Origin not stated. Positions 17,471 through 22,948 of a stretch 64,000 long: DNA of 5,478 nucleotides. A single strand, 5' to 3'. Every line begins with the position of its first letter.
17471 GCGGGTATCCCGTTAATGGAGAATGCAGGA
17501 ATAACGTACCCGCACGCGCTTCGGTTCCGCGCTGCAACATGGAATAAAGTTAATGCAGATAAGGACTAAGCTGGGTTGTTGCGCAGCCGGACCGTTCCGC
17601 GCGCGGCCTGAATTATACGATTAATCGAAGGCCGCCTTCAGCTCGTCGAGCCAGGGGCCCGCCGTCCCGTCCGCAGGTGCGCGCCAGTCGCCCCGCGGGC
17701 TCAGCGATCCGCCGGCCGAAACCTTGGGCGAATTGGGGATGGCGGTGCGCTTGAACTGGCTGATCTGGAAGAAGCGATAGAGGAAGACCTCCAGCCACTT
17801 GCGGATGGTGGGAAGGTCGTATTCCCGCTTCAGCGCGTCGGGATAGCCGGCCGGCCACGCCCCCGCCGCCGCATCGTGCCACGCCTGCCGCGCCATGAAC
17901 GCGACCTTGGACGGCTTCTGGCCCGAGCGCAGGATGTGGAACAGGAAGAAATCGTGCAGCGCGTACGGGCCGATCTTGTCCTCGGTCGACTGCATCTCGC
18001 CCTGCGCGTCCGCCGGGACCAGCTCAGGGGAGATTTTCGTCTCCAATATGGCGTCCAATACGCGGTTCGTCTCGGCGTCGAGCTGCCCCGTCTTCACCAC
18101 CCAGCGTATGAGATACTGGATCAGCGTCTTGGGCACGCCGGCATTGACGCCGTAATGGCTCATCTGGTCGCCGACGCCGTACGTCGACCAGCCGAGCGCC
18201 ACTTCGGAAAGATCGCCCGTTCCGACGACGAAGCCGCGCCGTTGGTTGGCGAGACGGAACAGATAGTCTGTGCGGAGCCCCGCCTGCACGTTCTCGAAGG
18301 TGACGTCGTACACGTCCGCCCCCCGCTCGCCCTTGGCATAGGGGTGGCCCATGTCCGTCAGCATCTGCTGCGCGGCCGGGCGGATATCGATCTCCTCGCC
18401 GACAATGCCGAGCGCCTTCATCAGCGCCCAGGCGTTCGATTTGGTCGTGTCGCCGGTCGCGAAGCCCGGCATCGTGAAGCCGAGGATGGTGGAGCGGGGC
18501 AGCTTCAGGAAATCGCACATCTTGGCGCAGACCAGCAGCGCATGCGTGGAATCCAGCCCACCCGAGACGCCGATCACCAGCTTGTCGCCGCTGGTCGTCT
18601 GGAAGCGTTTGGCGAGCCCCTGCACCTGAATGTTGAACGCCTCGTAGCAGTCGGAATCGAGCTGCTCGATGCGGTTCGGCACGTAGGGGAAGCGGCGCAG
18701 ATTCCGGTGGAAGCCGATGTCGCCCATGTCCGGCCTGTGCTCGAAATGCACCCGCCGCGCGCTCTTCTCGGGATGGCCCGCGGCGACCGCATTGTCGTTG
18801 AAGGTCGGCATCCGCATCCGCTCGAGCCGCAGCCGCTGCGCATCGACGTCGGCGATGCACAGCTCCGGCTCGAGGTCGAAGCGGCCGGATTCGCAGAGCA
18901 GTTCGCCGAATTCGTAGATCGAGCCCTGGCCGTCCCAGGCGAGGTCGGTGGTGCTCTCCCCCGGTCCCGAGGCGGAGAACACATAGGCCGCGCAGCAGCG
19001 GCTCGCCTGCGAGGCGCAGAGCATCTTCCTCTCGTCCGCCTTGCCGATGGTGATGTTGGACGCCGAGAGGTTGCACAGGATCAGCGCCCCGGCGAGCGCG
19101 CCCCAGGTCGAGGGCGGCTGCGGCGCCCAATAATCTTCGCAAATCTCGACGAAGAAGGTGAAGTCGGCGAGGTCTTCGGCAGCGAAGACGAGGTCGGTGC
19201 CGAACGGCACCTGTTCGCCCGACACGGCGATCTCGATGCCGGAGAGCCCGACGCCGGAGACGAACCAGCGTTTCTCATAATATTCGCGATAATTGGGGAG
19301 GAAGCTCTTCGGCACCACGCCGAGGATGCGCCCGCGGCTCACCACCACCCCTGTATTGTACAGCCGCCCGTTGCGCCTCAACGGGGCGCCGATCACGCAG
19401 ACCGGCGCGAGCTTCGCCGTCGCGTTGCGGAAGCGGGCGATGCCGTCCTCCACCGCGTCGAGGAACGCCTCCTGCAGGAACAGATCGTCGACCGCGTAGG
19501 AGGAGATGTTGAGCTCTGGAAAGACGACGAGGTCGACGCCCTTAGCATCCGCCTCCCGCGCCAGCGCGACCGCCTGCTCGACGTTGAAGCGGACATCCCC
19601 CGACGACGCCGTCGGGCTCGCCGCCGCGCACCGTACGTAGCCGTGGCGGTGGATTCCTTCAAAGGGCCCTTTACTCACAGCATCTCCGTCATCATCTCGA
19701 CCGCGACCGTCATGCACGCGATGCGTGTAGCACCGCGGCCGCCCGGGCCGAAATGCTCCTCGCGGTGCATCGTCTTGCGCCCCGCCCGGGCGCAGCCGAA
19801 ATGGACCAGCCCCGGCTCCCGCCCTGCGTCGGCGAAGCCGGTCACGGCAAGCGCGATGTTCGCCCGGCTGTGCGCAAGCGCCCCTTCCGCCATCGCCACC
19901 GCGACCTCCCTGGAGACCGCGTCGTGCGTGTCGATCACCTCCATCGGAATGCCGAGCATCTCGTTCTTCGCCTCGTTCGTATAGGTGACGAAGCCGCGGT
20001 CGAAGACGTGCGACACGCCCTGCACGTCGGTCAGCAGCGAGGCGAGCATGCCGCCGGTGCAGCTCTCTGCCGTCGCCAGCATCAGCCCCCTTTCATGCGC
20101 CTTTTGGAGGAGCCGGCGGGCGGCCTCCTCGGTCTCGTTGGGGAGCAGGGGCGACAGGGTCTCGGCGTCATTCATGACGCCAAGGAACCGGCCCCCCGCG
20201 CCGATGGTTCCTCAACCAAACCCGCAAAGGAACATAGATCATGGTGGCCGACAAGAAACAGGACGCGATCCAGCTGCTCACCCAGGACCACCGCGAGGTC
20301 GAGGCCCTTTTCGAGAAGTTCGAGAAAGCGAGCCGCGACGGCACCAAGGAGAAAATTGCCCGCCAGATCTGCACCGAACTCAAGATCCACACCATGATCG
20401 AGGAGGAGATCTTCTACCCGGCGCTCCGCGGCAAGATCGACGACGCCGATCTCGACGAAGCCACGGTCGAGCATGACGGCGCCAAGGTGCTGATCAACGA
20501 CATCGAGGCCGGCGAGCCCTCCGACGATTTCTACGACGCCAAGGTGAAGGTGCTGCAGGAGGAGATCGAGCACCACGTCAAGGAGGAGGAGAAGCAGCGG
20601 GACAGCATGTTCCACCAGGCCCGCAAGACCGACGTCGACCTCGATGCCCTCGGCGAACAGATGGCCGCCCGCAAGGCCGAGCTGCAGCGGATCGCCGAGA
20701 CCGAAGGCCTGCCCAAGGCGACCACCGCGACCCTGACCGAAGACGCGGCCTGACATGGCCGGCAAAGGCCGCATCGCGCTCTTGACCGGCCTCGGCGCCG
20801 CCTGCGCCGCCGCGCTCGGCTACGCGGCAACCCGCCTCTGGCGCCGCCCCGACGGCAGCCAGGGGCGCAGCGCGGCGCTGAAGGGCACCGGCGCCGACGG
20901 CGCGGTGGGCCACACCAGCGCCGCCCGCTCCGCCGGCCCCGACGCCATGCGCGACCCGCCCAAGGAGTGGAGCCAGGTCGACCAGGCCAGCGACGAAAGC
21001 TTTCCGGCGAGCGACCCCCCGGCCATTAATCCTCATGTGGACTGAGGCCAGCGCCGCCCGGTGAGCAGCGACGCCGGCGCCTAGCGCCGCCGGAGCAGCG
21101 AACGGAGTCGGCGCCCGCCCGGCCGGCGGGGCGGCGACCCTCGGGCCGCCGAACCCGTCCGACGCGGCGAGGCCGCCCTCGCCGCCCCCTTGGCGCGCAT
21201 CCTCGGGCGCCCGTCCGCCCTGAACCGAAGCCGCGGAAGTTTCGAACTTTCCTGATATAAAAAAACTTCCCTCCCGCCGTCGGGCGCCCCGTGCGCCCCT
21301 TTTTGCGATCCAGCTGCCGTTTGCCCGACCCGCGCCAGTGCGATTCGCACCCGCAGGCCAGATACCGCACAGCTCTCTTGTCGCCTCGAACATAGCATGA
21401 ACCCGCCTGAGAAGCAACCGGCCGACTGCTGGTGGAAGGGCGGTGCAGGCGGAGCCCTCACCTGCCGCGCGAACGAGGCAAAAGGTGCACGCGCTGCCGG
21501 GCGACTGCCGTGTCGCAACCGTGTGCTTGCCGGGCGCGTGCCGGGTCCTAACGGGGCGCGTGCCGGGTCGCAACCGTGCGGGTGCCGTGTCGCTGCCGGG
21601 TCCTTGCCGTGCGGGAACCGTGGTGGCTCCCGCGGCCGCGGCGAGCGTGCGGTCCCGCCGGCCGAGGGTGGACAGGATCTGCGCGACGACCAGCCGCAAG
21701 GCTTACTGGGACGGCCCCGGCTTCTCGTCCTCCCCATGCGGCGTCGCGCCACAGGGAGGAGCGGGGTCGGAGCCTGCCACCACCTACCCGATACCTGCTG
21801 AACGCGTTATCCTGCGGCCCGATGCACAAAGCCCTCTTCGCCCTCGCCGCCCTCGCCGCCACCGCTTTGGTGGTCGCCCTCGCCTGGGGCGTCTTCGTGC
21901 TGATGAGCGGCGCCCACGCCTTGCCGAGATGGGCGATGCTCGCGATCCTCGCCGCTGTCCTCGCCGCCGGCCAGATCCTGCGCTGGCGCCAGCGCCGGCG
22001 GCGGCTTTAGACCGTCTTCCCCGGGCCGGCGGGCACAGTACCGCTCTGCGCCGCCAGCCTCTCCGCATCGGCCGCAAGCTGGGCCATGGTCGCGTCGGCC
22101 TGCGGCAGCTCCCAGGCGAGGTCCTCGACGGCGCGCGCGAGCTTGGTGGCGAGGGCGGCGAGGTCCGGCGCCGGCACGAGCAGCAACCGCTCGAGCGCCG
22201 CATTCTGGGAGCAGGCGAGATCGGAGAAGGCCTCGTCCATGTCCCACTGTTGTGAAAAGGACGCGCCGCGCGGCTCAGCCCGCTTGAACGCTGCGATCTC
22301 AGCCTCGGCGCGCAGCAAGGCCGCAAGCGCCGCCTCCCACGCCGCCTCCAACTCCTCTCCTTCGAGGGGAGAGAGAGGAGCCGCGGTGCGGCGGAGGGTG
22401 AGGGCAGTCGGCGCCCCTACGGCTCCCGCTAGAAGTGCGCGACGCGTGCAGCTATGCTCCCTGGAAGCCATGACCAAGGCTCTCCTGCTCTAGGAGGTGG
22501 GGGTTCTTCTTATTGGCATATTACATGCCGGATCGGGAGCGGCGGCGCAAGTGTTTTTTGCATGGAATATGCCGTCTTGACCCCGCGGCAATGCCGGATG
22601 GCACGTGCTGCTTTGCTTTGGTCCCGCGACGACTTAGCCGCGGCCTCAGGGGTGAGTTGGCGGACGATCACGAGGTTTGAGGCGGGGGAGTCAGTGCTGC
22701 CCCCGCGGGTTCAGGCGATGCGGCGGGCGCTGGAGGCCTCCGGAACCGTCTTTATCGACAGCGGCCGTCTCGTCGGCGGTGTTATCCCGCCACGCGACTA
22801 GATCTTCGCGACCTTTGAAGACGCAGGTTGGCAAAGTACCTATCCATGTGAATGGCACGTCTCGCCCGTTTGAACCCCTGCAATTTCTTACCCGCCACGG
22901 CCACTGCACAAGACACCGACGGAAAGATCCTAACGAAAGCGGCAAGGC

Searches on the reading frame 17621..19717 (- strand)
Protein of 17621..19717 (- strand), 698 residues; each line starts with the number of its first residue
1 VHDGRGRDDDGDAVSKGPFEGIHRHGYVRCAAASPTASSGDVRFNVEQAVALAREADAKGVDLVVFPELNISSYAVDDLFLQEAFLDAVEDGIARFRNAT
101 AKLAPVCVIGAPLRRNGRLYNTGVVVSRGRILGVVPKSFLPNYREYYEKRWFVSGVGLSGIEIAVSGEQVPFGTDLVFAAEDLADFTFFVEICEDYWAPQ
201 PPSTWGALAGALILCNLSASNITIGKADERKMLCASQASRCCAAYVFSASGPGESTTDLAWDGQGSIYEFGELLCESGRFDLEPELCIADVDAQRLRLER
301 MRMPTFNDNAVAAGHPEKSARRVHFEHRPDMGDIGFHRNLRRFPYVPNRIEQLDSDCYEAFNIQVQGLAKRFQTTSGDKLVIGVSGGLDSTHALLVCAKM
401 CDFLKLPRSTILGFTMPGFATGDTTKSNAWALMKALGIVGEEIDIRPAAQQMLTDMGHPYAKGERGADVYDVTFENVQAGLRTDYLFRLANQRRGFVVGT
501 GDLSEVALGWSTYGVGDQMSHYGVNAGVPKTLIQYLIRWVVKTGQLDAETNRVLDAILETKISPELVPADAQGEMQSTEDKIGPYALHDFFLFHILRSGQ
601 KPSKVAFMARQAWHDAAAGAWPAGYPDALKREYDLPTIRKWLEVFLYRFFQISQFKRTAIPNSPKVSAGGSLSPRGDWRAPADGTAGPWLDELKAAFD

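Call 42: search_protein_families(library=pfam, proteins=[window:17621-19717:-], max_evalue=0.01)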
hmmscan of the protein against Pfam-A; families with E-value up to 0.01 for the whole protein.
window:17621-19717:- (698 aa): 2 families
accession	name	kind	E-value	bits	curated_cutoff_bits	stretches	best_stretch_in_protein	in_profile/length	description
PF02540.23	NAD_synthase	-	1.6e-19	70.5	21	1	365-566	6-181/242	NAD synthase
PF00795.27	CN_hydrolase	-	3.4e-15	56.5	23.2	1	39-297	11-252/256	Carbon-nitrogen hydrolase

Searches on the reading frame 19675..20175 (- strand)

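Call 42: search_protein_families(library=pfam, proteins=[window:19675-20175:-], max_evalue=0.01)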
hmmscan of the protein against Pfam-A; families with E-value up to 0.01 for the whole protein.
window:19675-20175:- (166 aa): 1 family
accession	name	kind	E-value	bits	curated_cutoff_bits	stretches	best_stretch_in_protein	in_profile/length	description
PF02464.23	CinA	-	4.3e-42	143.8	23.5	1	17-166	3-155/155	Competence-damaged protein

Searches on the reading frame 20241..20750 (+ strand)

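Call 42: search_protein_families(library=pfam, proteins=[window:20241-20750:+], max_evalue=0.01)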
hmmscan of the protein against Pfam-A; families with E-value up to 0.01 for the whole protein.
window:20241-20750:+ (170 aa): 1 family
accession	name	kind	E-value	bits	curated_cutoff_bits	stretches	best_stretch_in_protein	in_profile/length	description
PF01814.28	Hemerythrin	-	1.1e-13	52.1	25.3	1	9-118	2-121/127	Hemerythrin HHE cation binding domain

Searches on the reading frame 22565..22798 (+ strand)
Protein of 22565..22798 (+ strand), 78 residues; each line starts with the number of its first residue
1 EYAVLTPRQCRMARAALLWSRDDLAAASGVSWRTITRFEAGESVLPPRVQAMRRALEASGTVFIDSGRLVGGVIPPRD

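Call 42: search_protein_families(library=pfam, proteins=[window:22565-22798:+], max_evalue=0.01)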
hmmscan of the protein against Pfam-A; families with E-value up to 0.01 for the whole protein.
window:22565-22798:+ (78 aa): 2 families
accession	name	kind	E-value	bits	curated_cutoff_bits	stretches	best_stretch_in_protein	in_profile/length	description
PF13560.12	HTH_31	-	1.5e-05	25.7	27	1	11-60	7-55/64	Helix-turn-helix domain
PF01381.28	HTH_3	-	2e-05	25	23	1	11-57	2-49/55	Helix-turn-helix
